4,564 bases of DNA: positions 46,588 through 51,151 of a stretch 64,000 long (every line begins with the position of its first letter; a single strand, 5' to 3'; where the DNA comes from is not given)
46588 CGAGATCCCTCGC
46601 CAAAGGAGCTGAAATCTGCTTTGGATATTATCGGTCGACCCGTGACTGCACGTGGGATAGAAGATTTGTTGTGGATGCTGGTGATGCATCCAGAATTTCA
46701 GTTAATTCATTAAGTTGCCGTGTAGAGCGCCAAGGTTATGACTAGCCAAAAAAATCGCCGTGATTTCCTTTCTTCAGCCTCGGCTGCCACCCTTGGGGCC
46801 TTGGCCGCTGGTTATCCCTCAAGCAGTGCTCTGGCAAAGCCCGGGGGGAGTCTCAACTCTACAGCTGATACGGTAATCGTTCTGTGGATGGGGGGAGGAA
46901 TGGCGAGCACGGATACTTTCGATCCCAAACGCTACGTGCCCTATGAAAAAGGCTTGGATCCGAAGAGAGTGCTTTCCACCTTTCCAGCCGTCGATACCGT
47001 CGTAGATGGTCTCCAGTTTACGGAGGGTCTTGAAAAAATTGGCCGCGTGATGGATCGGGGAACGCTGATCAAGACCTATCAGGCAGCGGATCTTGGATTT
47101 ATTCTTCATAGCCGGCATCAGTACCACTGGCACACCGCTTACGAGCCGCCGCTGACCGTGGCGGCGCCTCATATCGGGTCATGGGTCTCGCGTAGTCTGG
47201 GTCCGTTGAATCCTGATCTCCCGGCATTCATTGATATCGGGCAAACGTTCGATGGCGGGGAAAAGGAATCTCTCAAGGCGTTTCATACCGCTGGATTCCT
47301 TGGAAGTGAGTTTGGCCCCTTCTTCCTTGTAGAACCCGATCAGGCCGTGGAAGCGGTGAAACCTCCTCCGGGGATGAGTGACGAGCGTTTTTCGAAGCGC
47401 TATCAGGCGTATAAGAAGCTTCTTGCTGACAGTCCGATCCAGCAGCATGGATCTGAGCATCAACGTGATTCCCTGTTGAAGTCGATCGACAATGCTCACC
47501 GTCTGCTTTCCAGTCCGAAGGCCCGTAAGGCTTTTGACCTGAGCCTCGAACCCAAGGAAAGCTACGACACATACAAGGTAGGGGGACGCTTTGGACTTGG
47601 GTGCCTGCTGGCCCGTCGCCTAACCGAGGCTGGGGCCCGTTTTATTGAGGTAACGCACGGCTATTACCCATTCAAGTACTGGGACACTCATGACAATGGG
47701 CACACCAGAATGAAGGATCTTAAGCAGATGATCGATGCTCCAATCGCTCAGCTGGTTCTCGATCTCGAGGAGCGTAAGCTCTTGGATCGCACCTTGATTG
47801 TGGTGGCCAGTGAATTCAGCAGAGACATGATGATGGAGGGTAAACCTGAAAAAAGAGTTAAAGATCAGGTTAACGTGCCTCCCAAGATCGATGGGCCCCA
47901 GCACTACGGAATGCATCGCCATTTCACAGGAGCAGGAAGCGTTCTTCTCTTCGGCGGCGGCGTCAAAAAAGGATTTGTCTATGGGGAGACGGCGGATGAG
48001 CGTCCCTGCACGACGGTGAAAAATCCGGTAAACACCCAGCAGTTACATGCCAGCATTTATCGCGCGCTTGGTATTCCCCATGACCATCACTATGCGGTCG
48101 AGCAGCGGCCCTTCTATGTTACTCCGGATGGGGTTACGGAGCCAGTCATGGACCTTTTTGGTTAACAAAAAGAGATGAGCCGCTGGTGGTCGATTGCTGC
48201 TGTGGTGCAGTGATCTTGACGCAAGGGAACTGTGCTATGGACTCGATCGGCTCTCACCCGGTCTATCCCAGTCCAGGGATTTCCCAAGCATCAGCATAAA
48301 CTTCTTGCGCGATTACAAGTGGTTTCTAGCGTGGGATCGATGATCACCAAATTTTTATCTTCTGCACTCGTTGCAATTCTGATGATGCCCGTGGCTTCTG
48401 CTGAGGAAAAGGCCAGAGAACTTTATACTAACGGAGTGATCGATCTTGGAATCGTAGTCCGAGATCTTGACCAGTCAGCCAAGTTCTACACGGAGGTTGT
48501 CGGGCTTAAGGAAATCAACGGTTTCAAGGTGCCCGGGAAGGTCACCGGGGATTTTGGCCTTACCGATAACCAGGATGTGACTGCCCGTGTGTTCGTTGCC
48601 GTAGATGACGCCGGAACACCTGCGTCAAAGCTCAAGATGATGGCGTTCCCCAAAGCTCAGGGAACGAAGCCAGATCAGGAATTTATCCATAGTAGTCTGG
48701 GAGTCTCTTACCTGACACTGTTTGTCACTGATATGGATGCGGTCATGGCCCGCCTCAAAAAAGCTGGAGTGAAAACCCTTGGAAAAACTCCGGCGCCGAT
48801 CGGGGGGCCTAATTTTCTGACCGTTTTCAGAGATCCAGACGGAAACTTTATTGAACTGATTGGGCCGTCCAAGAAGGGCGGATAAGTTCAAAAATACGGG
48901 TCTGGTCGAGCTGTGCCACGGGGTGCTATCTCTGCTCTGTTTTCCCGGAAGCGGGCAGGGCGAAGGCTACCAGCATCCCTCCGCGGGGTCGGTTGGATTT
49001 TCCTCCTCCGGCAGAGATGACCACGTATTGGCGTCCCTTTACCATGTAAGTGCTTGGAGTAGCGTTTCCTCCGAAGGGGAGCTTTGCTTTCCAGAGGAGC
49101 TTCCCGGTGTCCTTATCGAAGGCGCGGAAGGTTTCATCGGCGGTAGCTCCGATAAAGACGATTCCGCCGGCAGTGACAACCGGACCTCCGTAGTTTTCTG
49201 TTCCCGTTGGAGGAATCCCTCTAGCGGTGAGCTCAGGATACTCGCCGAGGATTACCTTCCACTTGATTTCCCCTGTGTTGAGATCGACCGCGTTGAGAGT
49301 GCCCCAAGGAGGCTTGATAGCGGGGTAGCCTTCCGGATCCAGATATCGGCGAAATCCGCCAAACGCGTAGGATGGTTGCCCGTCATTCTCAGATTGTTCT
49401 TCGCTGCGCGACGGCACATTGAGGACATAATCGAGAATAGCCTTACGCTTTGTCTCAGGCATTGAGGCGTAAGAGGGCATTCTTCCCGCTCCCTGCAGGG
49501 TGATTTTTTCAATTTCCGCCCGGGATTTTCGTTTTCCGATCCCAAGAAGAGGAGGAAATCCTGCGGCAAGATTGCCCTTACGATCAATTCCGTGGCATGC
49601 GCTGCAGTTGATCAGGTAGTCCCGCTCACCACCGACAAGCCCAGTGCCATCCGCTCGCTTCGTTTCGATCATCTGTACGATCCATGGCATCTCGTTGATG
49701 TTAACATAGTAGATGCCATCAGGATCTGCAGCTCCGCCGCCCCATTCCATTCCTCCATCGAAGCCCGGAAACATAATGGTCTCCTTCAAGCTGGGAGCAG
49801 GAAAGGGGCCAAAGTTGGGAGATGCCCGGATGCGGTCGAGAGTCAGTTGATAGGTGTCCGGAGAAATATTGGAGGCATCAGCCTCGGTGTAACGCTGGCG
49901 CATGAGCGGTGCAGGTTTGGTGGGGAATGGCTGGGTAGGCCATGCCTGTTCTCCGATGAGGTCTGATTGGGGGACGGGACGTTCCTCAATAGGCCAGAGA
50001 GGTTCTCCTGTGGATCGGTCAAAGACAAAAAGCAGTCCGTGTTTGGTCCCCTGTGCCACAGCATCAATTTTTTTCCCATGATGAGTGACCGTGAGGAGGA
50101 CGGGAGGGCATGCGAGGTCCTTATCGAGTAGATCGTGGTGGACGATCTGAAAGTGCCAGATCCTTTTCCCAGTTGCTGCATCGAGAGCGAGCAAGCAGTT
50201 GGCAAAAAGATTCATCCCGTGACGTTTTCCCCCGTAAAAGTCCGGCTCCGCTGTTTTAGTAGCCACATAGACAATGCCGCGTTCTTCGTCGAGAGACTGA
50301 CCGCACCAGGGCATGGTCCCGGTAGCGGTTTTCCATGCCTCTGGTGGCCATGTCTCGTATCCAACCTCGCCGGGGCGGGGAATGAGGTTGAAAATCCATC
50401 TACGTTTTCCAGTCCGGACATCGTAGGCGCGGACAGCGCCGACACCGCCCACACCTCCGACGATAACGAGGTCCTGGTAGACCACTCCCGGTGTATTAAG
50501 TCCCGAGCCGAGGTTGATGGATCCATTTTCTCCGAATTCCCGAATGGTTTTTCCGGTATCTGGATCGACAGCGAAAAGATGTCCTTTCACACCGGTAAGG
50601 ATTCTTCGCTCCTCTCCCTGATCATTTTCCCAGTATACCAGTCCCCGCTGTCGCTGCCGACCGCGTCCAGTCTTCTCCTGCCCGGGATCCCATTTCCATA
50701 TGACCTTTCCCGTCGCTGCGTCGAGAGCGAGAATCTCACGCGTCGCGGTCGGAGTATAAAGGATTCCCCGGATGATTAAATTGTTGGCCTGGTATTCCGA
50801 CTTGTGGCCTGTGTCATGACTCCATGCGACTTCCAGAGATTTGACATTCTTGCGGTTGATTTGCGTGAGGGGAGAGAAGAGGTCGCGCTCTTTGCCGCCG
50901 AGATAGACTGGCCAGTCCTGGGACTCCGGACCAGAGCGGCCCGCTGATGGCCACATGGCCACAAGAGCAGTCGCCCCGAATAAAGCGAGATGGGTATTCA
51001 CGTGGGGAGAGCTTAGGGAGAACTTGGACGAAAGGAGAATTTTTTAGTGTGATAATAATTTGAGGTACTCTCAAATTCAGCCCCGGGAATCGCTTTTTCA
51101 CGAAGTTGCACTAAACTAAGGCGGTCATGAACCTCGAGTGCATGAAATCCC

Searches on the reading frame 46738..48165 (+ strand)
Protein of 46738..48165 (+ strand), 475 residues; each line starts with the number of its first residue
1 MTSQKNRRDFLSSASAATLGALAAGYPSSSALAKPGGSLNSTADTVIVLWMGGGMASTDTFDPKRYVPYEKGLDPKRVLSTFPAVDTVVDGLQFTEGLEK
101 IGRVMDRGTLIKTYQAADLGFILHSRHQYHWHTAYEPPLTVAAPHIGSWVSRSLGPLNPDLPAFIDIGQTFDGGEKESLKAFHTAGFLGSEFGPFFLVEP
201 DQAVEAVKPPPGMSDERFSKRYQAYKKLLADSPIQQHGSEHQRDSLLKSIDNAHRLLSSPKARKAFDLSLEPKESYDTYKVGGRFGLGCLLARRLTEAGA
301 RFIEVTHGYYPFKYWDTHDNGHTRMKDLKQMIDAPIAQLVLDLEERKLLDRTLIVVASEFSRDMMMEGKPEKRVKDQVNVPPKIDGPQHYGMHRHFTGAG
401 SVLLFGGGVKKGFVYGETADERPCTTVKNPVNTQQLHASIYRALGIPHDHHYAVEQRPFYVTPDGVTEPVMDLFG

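Call 58: search_protein_families(library=pfam, proteins=[window:46738-48165:+], max_evalue=0.00001)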
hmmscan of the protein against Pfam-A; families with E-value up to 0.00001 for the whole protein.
window:46738-48165:+ (475 aa): 1 family
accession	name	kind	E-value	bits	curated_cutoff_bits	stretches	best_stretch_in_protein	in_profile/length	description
PF07394.17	DUF1501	-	4.3e-74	250.4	27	1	44-463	2-381/390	Protein of unknown function (DUF1501)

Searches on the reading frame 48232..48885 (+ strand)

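Call 58: search_protein_families(library=pfam, proteins=[window:48232-48885:+], max_evalue=0.00001)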
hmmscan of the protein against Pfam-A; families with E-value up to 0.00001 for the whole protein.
window:48232-48885:+ (217 aa): 3 families
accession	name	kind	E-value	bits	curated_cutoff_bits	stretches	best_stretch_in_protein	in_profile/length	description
PF00903.31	Glyoxalase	-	4.1e-13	50.2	20.6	1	73-209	6-121/121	Glyoxalase/Bleomycin resistance protein/Dioxygenase superfamily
PF13669.12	Glyoxalase_4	-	9.1e-08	32.8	27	1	72-188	3-99/109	Glyoxalase/Bleomycin resistance protein/Dioxygenase superfamily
PF18029.7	Glyoxalase_6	-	5.1e-06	27.5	23.6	0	76-209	6-105/106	Glyoxalase-like domain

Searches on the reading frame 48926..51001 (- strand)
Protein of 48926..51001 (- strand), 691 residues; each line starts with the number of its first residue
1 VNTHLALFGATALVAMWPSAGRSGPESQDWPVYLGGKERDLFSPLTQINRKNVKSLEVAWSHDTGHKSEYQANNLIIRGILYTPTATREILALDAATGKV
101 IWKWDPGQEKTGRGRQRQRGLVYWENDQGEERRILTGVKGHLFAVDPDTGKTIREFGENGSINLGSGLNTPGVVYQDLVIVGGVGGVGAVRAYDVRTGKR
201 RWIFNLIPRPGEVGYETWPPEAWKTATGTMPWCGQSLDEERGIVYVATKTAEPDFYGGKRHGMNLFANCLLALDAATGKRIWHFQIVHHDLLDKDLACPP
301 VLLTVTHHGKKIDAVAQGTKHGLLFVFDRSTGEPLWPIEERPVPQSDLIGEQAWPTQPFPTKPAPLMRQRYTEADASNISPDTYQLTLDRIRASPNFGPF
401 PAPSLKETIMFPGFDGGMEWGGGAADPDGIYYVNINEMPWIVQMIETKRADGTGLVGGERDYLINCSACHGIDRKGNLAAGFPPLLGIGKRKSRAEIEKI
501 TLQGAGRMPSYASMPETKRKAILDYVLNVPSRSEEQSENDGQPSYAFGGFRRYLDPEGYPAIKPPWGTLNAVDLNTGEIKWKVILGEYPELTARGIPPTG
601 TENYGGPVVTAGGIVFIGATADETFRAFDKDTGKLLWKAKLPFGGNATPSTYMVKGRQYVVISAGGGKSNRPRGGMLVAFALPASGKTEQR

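Call 58: search_protein_families(library=pfam, proteins=[window:48926-51001:-], max_evalue=0.00001)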
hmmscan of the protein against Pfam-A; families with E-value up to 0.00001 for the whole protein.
window:48926-51001:- (691 aa): 4 families
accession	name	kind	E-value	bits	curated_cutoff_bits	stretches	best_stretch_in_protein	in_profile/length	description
PF01011.28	PQQ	-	1.6e-178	595.6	26.7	2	30-451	1-451/595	Glucose/ethanol/alcohol dehydrogenase, beta-propeller domain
PF13360.13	PQQ_2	-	5.9e-23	82.2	27.6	2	77-206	32-146/233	Outer membrane protein assembly factor BamB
PF13442.11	Cytochrome_CBB3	-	2.5e-09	37.8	27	1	458-526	6-68/68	Cytochrome C oxidase, cbb3-type, subunit III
PF13570.13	Beta-prop_ACSF4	-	6.9e-07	29.4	133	0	567-662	155-231/329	Beta-alanine-activating enzyme, beta-propeller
